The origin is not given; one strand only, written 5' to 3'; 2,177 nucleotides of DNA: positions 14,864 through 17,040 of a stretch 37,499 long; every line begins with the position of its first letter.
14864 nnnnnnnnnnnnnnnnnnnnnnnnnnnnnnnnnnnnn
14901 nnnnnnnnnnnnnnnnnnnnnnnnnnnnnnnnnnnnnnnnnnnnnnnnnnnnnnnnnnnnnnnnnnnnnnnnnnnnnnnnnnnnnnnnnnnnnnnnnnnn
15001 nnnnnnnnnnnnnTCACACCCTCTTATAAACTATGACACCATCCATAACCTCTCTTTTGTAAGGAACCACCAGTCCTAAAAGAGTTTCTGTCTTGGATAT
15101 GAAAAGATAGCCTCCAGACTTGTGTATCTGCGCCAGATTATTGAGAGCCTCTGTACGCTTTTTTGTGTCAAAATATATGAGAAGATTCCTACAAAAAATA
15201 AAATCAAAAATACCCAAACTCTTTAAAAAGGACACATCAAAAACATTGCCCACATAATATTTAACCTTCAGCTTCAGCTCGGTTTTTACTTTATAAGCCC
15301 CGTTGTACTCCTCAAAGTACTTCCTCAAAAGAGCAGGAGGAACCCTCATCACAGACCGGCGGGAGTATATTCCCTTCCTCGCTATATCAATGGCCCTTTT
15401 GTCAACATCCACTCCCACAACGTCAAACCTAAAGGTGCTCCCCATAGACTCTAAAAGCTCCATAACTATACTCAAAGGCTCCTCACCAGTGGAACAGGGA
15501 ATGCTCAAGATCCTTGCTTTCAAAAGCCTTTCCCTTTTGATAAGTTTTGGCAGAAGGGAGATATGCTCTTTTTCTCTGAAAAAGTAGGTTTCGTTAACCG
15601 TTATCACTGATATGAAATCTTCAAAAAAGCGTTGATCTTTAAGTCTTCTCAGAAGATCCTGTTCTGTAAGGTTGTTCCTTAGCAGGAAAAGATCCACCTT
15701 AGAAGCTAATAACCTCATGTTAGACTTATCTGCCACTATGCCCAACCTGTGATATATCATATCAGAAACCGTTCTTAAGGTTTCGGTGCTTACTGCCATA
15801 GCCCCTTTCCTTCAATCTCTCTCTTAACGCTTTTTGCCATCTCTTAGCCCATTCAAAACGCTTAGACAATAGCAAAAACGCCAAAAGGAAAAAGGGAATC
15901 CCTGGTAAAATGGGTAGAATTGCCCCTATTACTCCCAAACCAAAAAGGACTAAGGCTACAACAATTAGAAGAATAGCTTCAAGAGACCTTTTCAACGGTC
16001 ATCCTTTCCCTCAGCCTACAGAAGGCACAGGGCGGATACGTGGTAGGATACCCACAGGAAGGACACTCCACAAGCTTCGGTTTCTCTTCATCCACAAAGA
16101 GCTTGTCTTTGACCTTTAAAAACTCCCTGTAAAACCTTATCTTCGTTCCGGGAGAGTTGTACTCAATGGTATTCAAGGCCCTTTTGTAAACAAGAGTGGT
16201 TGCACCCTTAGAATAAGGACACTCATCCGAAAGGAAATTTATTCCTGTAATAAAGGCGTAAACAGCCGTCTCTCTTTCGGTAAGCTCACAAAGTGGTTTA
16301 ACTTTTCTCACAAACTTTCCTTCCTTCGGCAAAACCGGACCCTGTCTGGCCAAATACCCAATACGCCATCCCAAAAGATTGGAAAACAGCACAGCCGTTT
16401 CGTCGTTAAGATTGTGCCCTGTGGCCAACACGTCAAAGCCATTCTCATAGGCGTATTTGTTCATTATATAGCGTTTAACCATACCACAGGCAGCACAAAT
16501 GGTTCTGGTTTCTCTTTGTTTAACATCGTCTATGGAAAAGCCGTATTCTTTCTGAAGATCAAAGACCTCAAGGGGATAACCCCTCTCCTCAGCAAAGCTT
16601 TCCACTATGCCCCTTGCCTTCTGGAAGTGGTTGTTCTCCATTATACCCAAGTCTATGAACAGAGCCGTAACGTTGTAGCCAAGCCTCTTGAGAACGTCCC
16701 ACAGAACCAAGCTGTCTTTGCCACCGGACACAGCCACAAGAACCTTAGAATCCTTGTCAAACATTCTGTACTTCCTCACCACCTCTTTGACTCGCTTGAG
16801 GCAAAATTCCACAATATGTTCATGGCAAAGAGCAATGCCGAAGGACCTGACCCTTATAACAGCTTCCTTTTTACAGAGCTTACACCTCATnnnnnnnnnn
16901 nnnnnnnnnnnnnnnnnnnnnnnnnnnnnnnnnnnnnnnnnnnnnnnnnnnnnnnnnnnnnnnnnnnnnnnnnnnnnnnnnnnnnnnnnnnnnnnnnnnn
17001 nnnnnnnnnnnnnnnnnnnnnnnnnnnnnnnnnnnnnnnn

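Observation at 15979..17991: TtuA-type tRNA thiolase with an overlapping ThiS-like carrier ending in -RG, and a TIGR01212 radical SAM gene directly upstream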

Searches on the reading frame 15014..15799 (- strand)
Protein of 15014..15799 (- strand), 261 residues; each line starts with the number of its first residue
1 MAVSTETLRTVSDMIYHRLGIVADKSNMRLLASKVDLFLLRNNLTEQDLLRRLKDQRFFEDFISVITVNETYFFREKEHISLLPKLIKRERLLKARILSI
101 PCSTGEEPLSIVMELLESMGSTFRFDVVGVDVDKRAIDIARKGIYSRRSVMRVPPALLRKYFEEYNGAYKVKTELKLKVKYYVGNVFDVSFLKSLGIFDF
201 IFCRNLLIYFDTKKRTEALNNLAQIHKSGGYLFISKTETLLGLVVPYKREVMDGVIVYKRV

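Call 15: search_protein_families(library=pfam, proteins=[window:15014-15799:-], max_evalue=0.00001)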
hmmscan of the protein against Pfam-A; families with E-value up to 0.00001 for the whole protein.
window:15014-15799:- (261 aa): 4 families
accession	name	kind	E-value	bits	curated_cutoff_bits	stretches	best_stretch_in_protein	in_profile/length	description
PF01739.24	CheR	-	1.8e-42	145.5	27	1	69-241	1-180/195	CheR methyltransferase, SAM binding domain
PF13649.12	Methyltransf_25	-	1.2e-06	29.5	27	0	174-230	43-97/97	Methyltransferase domain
PF13489.12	Methyltransf_23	-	1.3e-06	28.7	27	1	83-236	13-118/164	Methyltransferase domain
PF08241.18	Methyltransf_11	-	1.8e-06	28.9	21.2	0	166-234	43-95/95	Methyltransferase domain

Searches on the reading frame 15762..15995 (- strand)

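Call 3: search_protein_families(library=pfam, proteins=[window:15762-15995:-], max_evalue=0.1)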
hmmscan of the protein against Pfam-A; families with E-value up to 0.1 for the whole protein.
window:15762-15995:- (77 aa): 3 families
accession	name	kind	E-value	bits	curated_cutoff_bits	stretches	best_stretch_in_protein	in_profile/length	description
PF04304.18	DUF454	-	1.8e-10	41.3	35.1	1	8-53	2-47/115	Protein of unknown function (DUF454)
PF09656.15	PGPGW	-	0.0033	17.4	23.3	1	9-59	3-52/53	Putative transmembrane protein (PGPGW)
PF10003.15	DUF2244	-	0.096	12.9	27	0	7-59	13-64/138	Integral membrane protein (DUF2244)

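Call 4: search_protein_families(library=ncbifam, proteins=[window:15762-15995:-], max_evalue=0.1)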
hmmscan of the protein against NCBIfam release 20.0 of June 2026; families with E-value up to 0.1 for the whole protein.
window:15762-15995:- (77 aa): 1 family
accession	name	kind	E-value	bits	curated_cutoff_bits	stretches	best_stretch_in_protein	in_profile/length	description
NF007818.0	PRK10527.1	equivalog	5.2e-06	26.6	163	1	7-48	3-44/125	DUF454 family protein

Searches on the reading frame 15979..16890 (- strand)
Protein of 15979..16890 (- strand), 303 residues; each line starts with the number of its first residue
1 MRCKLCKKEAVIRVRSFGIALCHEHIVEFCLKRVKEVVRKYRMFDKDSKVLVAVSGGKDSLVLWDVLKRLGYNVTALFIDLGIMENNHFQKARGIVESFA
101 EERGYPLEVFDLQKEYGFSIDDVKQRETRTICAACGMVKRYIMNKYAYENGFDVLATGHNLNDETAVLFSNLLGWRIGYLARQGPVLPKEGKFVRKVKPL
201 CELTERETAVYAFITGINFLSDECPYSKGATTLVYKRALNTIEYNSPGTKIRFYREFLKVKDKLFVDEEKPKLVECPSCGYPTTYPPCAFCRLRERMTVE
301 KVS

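Call 3: search_protein_families(library=pfam, proteins=[window:15979-16890:-], max_evalue=0.1)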
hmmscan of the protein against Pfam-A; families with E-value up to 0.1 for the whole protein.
window:15979-16890:- (303 aa): 15 families
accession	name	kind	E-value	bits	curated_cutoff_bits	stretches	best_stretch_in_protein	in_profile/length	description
PF01171.26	ATP_bind_3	-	2.4e-11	44.1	27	1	49-223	1-167/182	PP-loop family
PF03054.22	tRNA_Me_trans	-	1.1e-07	32.2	20.6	1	49-160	2-127/202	tRNA methyl transferase HUP domain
PF22082.2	TtuA_LIM_N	-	8.7e-07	29.3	27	1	2-25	1-24/26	2-thiouridine synthetase TtuA, N-terminal LIM domain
PF01507.26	PAPS_reduct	-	1.4e-06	28.9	22.5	1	50-162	2-111/175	Phosphoadenosine phosphosulfate reductase domain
PF02568.20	ThiI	-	3.1e-05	24.1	20.5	1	48-163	4-120/197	Thiamine biosynthesis protein (ThiI)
PF02677.20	QueH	-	0.0006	20.4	23.5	1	51-157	2-110/175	Epoxyqueuosine reductase QueH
PF06508.19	QueC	-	0.0043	17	22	1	49-99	1-51/210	Queuosine biosynthesis protein QueC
PF24167.1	DUF7411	-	0.0062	16.6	28.7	1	49-165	2-109/194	Family of unknown function (DUF7411)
PF07282.18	Cas12f1-like_TNB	-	0.022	15.4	26.3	0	114-148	13-48/60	Cas12f1-like, TNB domain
PF00764.25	Arginosuc_synth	-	0.04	14.4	27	1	49-99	1-51/162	Arginosuccinate synthase N-terminal HUP domain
PF14803.11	Zn_ribbon_Nudix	-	0.046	14.1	25.6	0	127-138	20-31/34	Nudix N-terminal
PF13824.12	zf-Mss51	-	0.058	14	27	0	269-284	10-25/55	Zinc-finger of mitochondrial splicing suppressor 51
PF02540.23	NAD_synthase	-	0.064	12.8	21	1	32-169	3-137/242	NAD synthase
PF02132.21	RecR_ZnF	-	0.075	13.3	22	1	275-292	3-20/21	RecR, Cys4-zinc finger domain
PF10686.14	YAcAr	-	0.085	13.1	28.2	0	52-112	3-61/66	YspA, cpYpsA-related SLOG family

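Call 4: search_protein_families(library=ncbifam, proteins=[window:15979-16890:-], max_evalue=0.1)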
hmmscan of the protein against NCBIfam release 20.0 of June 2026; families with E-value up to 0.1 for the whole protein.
window:15979-16890:- (303 aa): 26 families (the best 25 are shown)
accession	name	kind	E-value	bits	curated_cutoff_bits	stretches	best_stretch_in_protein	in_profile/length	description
NF049949.1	tRNAsynTtuAPyrococ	equivalog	2.6e-97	325.5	450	1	1-293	1-289/292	tRNA-5-methyluridine(54) 2-sulfurtransferase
NF047749.1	tRNAThiolNcsA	equivalog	4.5e-38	131.2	500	1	1-297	1-319/322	tRNA 2-thiolation protein NcsA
NF007972.0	PRK10696.1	equivalog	3.1e-21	75.9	272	1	32-270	26-261/295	tRNA 2-thiocytidine(32) synthetase TtcA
TIGR00269.1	TIGR00269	hypoth_equivalog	4.4e-16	59.1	62.75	1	194-295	1-102/104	TIGR00269 family protein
TIGR02432.1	lysidine_TilS_N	equivalog_domain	1.8e-12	47.6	93.6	1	49-223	1-171/189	tRNA lysidine(34) synthetase TilS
NF001138.1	PRK00143.1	equivalog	3.2e-10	39.5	284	1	49-162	1-124/345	tRNA 2-thiouridine(34) synthase MnmA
TIGR00268.2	TIGR00268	equivalog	2.2e-07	30.4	150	1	45-164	11-124/259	ATP-dependent sacrificial sulfur transferase LarE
TIGR00884.1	guaA_Cterm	equivalog_domain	3.2e-07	30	338.75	1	34-129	3-96/310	glutamine-hydrolyzing GMP synthase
NF000848.1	PRK00074.1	equivalog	5.9e-07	28.4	400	1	32-129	198-294/512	glutamine-hydrolyzing GMP synthase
TIGR00420.1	trmU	equivalog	6.9e-06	25.1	236.95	1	49-160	2-126/351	tRNA 2-thiouridine(34) synthase MnmA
NF010367.0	PRK13795.1-2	equivalog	2e-05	23.3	456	1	29-144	222-339/584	hypothetical protein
NF010366.0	PRK13795.1-1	equivalog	5.7e-05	21.4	745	1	45-122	264-339/667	hypothetical protein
TIGR00342.1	TIGR00342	equivalog_domain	6.9e-05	22.1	264.5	1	48-162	173-287/373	tRNA uracil 4-sulfurtransferase ThiI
NF011259.0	PRK14665.1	equivalog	0.00013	21.1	364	1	43-161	1-123/360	tRNA 2-thiouridine(34) synthase MnmA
NF006327.0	PRK08557.1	equivalog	0.00014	20.8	366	1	26-150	162-283/415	hypothetical protein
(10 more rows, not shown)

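Call 8: find_related_loci(query=window:15979-16890:-, collection=genome_contigs, flank=4000)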
Query window:15979-16890:- (303 aa) in genome_contigs; peptide patterns used: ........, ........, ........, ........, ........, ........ (x = any residue, [..] = any of these).
84 stretches matched a pattern; 55 encode a relative of the query (tblastn E <= 1e-3); 55 distinct loci.
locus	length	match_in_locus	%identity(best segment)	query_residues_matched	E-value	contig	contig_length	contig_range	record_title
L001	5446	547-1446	71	1-300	2e-151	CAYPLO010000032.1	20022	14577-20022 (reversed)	MAG TPA_asm: uncultured Aquificales bacterium isolate SRP163575_co1_226 genome assembly, contig: NODE_5599_length_20022_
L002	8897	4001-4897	72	1-301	2e-150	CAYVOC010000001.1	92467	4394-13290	MAG TPA_asm: uncultured Aquificales bacterium isolate binchicken_co320_53 genome assembly, contig: NODE_73_length_92467_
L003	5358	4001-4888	70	1-299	1e-147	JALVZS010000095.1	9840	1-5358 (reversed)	MAG: bacterium isolate T10_metabat1_scaf2bin.053 T10_NODE_3101_length_9840_cov_4.949243, whole genome shotgun sequence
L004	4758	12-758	66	49-298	6e-115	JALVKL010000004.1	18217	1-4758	MAG: bacterium isolate A1_metabat2_scaf2bin.157 A1_NODE_1034_length_18217_cov_23.925318, whole genome shotgun sequence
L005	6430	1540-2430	48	1-297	6e-91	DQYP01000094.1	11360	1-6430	MAG TPA_asm: Thermotogaceae bacterium isolate HyVt-16 Ga0136651_10001939, whole genome shotgun sequence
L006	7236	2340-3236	47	1-293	1e-85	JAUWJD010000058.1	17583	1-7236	MAG: Chloroflexota bacterium isolate CSMAG_2311 CSMAG_2311_k127_11434736_length_17583_cov_24.9996, whole genome shotgun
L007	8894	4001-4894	43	1-297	2e-81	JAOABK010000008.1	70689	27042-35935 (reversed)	MAG: Proteobacteria bacterium isolate SKW176 NODE_8_length_70742_cov_18.778264, whole genome shotgun sequence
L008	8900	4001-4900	43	1-301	2e-75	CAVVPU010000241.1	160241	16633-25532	MAG: uncultured delta proteobacterium isolate MFD02138.bin.2.7 genome assembly, contig: contig_6069, whole genome shotgu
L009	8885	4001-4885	44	1-295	3e-75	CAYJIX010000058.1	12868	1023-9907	MAG TPA_asm: uncultured Desulfovibrionaceae bacterium isolate ERP123703_co1_283 genome assembly, contig: NODE_5130_lengt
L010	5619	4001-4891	42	1-297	1e-72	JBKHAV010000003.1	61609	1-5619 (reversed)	MAG: Desulfovibrionales bacterium isolate D1M01_27 NODE_361_length_61609_cov_7.769828, whole genome shotgun sequence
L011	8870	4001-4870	45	1-293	2e-72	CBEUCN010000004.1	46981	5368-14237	MAG TPA_asm: uncultured bacterium isolate SRR24791474_binner13_Refined_21 genome assembly, contig: ERZ25515408.187, whol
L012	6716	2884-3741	43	1-284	3e-72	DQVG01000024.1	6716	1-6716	MAG TPA_asm: Desulfurobacteriaceae bacterium isolate SZUA-1507 k95_358515, whole genome shotgun sequence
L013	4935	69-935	43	1-284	2e-72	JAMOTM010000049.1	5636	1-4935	MAG: Aquificota bacterium isolate 4571-419_metabat2_scaf2bin.007 4571-419_scaffold_3624_c1, whole genome shotgun sequenc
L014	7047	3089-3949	42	1-295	7e-67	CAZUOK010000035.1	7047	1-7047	MAG TPA_asm: Candidatus Woesearchaeota archaeon isolate SRP141559_co1_234 genome assembly, contig: NODE_6680_length_7047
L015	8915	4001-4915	36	3-298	1e-66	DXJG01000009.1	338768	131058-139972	MAG TPA_asm: Candidatus Baldrarchaeota archaeon isolate MAG_95 contig_6642, whole genome shotgun sequence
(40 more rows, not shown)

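Call 43: find_related_loci(query=A2, collection=metagenome_contigs, flank=1500)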
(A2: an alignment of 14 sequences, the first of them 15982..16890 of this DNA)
Query A2 (303 aa) in metagenome_contigs; peptide patterns used: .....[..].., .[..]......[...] (x = any residue, [..] = any of these).
600 stretches matched a pattern (row limit reached: there are more); 581 encode a relative of the query (tblastn E <= 1e-3); the best 80 are kept; 80 distinct loci.
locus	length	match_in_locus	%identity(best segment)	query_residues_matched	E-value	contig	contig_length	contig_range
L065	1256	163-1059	50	1-293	2e-101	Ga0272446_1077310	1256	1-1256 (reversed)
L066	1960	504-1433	48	1-302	8e-99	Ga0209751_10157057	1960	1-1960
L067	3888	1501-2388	49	1-298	9e-93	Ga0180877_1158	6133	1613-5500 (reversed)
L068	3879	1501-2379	48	2-297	3e-92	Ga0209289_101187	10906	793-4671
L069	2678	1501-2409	49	1-296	7e-93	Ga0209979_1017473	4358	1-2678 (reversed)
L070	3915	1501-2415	48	1-297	8e-92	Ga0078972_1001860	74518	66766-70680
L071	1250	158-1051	45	1-303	1e-97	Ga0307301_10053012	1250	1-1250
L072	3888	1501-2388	46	1-299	1e-90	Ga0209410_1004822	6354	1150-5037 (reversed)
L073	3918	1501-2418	48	1-296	3e-90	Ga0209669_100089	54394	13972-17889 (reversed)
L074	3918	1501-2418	48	1-296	3e-90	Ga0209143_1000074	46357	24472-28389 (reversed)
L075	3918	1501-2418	48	1-296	3e-90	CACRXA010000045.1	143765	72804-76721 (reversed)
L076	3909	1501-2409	47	3-297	9e-90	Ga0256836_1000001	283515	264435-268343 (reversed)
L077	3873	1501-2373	49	1-293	8e-90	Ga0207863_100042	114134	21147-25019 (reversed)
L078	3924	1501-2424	46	1-300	3e-89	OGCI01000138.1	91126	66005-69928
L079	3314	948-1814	49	3-293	2e-89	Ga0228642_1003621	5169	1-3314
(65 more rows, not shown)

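Call 45: search_solved_structures(query=window:15982-16890:-, max_evalue=0.00001, show_alignments=2)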
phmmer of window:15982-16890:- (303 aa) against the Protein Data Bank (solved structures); distinct sequences matched with E-value up to 0.00001: 7.
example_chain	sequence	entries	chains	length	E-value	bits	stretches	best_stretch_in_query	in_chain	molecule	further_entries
5gha_A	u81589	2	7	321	1.7e-88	299.7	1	1-295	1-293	Sulfur Transferase TtuA | tRNA-5-methyluridine(54) 2-sulfurtransferase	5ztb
5b4e_A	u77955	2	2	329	2e-88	299.5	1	1-295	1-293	Sulfur Transferase TtuA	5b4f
3vrh_A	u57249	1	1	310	4.7e-84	285.2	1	1-293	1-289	Putative uncharacterized protein PH0300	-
5mko_A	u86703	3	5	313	4.8e-84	285.1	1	1-293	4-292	TtuA PH0300 | PH0300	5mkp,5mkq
6scy_B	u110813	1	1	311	1.5e-25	93.1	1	1-296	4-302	[4Fe-4S]-dependent U34-ARNt thiolase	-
6scy_A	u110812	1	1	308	1.7e-25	92.9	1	1-295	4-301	[4Fe-4S]-dependent U34-ARNt thiolase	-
1wy5_A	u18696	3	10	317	8.5e-11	44.7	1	33-273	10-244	Hypothetical UPF0072 protein AQ_1887 | tRNA(Ile)-lysidine synthase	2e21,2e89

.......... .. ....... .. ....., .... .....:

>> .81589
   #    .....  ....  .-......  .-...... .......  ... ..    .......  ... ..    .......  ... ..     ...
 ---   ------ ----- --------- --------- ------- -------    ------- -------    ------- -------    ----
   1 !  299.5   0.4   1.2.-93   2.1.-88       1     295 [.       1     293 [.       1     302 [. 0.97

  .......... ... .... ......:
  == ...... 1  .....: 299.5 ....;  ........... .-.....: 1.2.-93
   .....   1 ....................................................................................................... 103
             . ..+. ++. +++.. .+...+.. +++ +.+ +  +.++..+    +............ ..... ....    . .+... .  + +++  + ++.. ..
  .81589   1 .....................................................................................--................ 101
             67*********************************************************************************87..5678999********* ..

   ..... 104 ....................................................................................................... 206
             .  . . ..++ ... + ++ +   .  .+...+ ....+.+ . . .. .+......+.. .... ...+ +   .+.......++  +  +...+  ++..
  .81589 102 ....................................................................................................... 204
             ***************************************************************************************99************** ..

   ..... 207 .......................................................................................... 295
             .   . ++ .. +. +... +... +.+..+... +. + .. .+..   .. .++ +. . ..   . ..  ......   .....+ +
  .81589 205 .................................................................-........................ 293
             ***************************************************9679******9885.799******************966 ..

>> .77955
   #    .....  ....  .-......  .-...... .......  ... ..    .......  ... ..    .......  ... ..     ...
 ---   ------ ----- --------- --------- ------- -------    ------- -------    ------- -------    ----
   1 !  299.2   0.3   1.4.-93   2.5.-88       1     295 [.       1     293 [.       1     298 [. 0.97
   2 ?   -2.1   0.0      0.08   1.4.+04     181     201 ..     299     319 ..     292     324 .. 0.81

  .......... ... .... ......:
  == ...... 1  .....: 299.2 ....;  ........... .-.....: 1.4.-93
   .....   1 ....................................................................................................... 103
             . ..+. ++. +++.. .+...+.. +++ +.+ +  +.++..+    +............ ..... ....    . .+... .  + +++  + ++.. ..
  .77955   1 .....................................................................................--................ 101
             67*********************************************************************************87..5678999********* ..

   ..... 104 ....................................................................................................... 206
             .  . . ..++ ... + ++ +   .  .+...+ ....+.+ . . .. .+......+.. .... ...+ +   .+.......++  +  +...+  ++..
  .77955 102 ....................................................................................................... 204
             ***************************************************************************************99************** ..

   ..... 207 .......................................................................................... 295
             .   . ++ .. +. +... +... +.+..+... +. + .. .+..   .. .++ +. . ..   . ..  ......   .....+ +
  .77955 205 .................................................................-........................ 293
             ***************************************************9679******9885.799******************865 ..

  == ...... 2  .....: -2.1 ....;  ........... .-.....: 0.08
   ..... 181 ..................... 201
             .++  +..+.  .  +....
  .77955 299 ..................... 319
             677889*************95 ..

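Call 56: list_cluster_members(proteins=[window:15982-16890:-, window:17065-17991:-, window:22273-23550:-, window:16890-17081:-])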
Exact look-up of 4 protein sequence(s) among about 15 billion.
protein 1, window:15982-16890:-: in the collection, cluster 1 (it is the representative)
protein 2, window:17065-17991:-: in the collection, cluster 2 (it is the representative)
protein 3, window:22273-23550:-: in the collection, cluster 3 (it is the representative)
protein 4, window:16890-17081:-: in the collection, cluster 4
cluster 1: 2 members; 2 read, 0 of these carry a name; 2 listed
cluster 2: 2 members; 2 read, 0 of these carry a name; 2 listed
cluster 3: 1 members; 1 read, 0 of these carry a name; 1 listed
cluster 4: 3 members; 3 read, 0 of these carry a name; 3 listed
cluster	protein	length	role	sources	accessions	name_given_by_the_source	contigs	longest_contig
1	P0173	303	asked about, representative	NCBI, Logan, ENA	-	-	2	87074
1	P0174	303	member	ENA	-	-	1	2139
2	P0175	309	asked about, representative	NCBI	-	-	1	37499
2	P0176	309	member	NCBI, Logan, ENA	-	-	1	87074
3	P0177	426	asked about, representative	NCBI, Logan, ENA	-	-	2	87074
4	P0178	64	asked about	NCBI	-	-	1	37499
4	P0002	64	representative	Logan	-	-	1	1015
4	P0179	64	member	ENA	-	-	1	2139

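Call 73: search_protein_families(library=ncbifam, proteins=[L002:2794-3813:+, L003:1127-3829:+], max_evalue=1e-10)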
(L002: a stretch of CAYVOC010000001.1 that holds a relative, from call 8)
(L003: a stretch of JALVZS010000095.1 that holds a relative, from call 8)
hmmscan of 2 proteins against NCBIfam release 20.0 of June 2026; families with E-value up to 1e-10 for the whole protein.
L002:2794-3813:+ (339 aa): 8 families
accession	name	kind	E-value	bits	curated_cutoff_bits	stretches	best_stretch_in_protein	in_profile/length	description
TIGR00048.1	rRNA_mod_RlmN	equivalog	3.2e-111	371.7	290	1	2-335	8-344/355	dual-specificity RNA methyltransferase RlmN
NF008396.0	PRK11194.1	equivalog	3.7e-86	289.3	633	1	1-333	13-353/379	dual-specificity RNA methyltransferase RlmN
NF011031.0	PRK14461.1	equivalog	7.6e-84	281.9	601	1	2-338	9-366/372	ribosomal RNA large subunit methyltransferase N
NF000424.4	CfrAB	exception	2e-67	227.9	530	1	11-333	7-336/338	Cfr family 23S rRNA (adenine(2503)-C(8))-methyltransferase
NF011024.0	PRK14453.1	equivalog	2e-66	224.6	468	1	11-334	11-341/348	23S rRNA (adenine(2503)-C(8))-methyltransferase Cfr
TIGR04432.1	rSAM_Cfr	equivalog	5.7e-66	223.1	550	1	11-333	9-338/341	Cfr family 23S rRNA (adenine(2503)-C(8))-methyltransferase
NF011040.0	PRK14470.1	equivalog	2e-60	205.1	441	1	6-336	4-334/338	ribosomal RNA large subunit methyltransferase N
NF011034.0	PRK14464.1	equivalog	7.1e-59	199.3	422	1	30-337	26-330/348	RNA methyltransferase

L003:1127-3829:+ (900 aa): 8 families
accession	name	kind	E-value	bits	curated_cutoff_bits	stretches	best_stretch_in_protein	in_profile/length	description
NF009538.1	PRK12904.1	equivalog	0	1270.8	814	1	7-835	1-813/814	preprotein translocase subunit SecA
TIGR00963.1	secA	equivalog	0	1152.6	800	1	30-821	1-786/787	preprotein translocase subunit SecA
NF006630.0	PRK09200.1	subfamily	2.6e-296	984.9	862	2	10-517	4-496/789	preprotein translocase subunit SecA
NF009536.0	PRK12901.1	equivalog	9e-296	984.3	1493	5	302-516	486-700/1118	preprotein translocase subunit SecA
TIGR04397.1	SecA2_Bac_anthr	exception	5.4e-287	954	1085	2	9-517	2-494/774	accessory Sec system translocase SecA2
TIGR03714.1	secA2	equivalog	3.8e-243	809.1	930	2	16-517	2-492/762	accessory Sec system translocase SecA2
TIGR04221.1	SecA2_Mycobac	equivalog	9.1e-205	682.2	725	3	8-519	5-495/762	accessory Sec system translocase SecA2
NF012136.0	SecA2_Lm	equivalog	3e-200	667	1100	2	24-516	15-490/776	accessory Sec system translocase SecA2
